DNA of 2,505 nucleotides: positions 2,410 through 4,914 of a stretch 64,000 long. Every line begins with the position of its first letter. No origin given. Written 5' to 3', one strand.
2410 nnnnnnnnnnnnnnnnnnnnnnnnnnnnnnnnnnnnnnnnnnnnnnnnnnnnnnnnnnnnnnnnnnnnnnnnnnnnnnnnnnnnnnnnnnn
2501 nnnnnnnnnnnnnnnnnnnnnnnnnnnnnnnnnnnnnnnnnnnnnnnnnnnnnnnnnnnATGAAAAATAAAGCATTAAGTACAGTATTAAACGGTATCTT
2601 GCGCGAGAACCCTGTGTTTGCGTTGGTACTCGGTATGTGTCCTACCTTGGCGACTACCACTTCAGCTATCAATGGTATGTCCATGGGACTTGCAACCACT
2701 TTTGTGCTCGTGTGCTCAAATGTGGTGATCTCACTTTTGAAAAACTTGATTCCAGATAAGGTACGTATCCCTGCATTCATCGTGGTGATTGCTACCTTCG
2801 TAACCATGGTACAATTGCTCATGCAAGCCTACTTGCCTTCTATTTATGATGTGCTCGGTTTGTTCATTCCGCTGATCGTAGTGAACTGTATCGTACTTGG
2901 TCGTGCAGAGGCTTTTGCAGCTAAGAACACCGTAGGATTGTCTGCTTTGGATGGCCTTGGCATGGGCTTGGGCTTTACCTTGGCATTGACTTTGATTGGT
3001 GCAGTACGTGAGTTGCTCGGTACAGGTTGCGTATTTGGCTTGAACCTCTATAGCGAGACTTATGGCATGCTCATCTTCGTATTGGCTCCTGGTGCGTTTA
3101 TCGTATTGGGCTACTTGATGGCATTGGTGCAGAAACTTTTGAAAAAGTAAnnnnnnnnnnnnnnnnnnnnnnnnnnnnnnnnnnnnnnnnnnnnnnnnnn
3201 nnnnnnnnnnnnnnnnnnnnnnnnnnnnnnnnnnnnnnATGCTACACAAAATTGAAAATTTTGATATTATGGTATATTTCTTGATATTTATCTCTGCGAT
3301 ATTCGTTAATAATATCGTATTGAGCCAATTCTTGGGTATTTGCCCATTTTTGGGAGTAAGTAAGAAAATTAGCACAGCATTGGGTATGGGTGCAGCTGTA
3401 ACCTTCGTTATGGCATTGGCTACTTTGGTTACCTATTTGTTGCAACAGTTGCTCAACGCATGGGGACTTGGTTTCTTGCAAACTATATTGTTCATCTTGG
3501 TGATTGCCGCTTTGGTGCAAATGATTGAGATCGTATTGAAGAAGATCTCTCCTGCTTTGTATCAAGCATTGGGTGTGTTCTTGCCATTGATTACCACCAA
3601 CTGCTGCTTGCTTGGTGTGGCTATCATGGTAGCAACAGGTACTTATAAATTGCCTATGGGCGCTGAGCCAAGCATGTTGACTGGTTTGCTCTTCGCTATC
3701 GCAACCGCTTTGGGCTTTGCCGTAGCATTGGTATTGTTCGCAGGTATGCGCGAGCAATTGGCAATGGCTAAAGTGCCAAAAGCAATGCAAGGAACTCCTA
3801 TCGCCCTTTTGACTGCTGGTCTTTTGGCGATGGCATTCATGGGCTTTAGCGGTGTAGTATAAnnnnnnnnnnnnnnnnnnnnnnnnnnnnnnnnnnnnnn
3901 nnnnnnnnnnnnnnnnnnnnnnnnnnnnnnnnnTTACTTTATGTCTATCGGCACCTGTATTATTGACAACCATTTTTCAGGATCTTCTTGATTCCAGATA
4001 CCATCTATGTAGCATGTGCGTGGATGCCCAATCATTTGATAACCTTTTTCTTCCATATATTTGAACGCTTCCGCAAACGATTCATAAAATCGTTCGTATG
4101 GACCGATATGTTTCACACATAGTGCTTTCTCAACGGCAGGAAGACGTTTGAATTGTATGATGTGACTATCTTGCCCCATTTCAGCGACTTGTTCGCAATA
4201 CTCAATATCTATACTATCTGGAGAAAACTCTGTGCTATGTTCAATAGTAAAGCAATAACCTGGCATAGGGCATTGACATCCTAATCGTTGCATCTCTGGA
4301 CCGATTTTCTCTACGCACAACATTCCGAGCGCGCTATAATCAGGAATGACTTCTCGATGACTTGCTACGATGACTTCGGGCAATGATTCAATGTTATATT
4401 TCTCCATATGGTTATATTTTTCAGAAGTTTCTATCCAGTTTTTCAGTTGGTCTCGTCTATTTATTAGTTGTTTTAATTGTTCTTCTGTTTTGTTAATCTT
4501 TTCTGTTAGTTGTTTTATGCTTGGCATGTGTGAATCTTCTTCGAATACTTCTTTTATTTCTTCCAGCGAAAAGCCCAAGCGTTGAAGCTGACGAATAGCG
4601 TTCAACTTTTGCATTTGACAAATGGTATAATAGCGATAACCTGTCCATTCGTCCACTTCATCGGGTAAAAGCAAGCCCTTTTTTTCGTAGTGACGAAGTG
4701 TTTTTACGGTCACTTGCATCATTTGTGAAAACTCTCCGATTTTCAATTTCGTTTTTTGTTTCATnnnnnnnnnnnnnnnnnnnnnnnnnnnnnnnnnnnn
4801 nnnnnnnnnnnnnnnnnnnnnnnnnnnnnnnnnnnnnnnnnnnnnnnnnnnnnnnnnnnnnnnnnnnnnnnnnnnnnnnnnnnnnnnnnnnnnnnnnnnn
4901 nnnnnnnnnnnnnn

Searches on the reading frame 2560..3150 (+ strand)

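Call 32: search_protein_families(library=pfam, proteins=[window:2560-3150:+], max_evalue=0.01)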
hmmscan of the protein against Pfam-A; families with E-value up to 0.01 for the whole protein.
window:2560-3150:+ (196 aa): 1 family
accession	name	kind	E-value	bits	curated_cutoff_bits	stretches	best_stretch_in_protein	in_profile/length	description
PF02508.19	Rnf-Nqr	-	4.3e-68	229.2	23.8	1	6-187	2-174/174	Rnf-Nqr subunit, membrane protein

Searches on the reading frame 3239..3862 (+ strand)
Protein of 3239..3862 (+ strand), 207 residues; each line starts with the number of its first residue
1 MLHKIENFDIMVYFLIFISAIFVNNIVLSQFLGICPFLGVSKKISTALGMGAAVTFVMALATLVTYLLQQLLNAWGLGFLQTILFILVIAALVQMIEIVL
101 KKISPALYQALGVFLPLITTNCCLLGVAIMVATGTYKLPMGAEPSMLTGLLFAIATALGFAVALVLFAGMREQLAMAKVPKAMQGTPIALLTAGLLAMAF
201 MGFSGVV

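Call 32: search_protein_families(library=pfam, proteins=[window:3239-3862:+], max_evalue=0.01)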
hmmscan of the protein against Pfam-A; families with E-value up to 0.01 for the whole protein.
window:3239-3862:+ (207 aa): 1 family
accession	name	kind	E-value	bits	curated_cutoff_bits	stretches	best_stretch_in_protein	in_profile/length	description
PF02508.19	Rnf-Nqr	-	9.6e-57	192.2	23.8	1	13-206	1-173/174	Rnf-Nqr subunit, membrane protein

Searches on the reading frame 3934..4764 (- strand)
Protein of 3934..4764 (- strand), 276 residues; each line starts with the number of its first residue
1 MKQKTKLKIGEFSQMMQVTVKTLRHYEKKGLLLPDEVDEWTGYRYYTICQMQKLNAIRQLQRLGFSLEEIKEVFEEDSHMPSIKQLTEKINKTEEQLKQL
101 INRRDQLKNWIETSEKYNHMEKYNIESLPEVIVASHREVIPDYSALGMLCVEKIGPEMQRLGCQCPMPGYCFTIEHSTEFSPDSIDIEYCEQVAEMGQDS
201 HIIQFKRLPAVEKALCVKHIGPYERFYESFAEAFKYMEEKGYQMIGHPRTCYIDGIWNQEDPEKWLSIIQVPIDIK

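Call 3: search_protein_families(library=pfam, proteins=[window:3934-4764:-], max_evalue=0.01)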
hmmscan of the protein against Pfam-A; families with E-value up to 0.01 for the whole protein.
window:3934-4764:- (276 aa): 4 families
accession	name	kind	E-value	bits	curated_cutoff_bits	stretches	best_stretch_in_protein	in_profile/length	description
PF13411.12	MerR_1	-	9.3e-18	64.5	21.6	1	8-76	2-68/69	MerR HTH family regulatory protein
PF00376.29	MerR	-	3.8e-13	49.4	28.2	1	8-46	1-38/38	MerR family regulatory protein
PF09278.17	MerR-DNA-bind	-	5.2e-09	37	25.4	1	52-108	2-63/65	MerR, DNA binding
PF06445.20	GyrI-like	-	3.1e-06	28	26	1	122-273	2-154/155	GyrI-like small molecule binding domain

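Call 4: search_protein_families(library=ncbifam, proteins=[window:3934-4764:-], max_evalue=0.01)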
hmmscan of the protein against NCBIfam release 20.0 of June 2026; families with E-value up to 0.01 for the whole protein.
window:3934-4764:- (276 aa): 14 families
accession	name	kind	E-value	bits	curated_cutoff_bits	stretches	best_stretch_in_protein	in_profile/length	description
NF053782.1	ChlnTransRegdde3219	equivalog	4.3e-16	59.2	450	1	1-115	1-117/278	choline utilization transcriptional activator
NF007069.0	PRK09514.1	equivalog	7.2e-16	58.4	143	1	7-109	2-109/141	Zn(2+)-responsive transcriptional regulator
TIGR02044.1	CueR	equivalog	9.1e-16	58.1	147.4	1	8-115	2-113/127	Cu(I)-responsive transcriptional regulator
TIGR02043.1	ZntR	equivalog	2e-14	53.8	167.95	1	7-109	2-109/131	Zn(2+)-responsive transcriptional regulator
TIGR02051.1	MerR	equivalog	3.5e-14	53.1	150.85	1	8-116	1-111/124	mercury resistance transcriptional regulator MerR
TIGR02047.1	CadR-PbrR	equivalog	2.4e-13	50.2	151.45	1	7-113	1-111/127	Cd(II)/Pb(II)-responsive transcriptional regulator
NF007590.0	PRK10227.1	equivalog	1.3e-11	44.7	244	1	9-114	3-112/135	Cu(I)-responsive transcriptional regulator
NF010315.0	PRK13752.1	subfamily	8.9e-11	42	261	1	5-99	6-102/144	mercury resistance transcriptional regulator MerR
NF047375.1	HeatShock_HspR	equivalog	4.2e-09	36.3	105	1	9-96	6-89/92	heat shock protein transcriptional repressor HspR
TIGR01950.1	SoxR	equivalog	1.1e-07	31.7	116.9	1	7-110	2-109/142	redox-sensitive transcriptional activator SoxR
NF047377.1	heat_HspR_dupli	exception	1.6e-06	27.7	300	1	15-108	14-107/214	heat shock protein transcriptional repressor HspR, fused homodimer type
NF050798.1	TF_FtsR_Actino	equivalog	1.6e-05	25.1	150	1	17-95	16-93/223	transcriptional regulator FtsR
NF041849.1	trans_regNmlR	equivalog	3.7e-05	23.8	175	1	8-114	2-112/117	stress response transcriptional regulator NmlR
NF053740.1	TransRegTnrAGPos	equivalog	0.00014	22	140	1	2-90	8-95/108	hypothetical protein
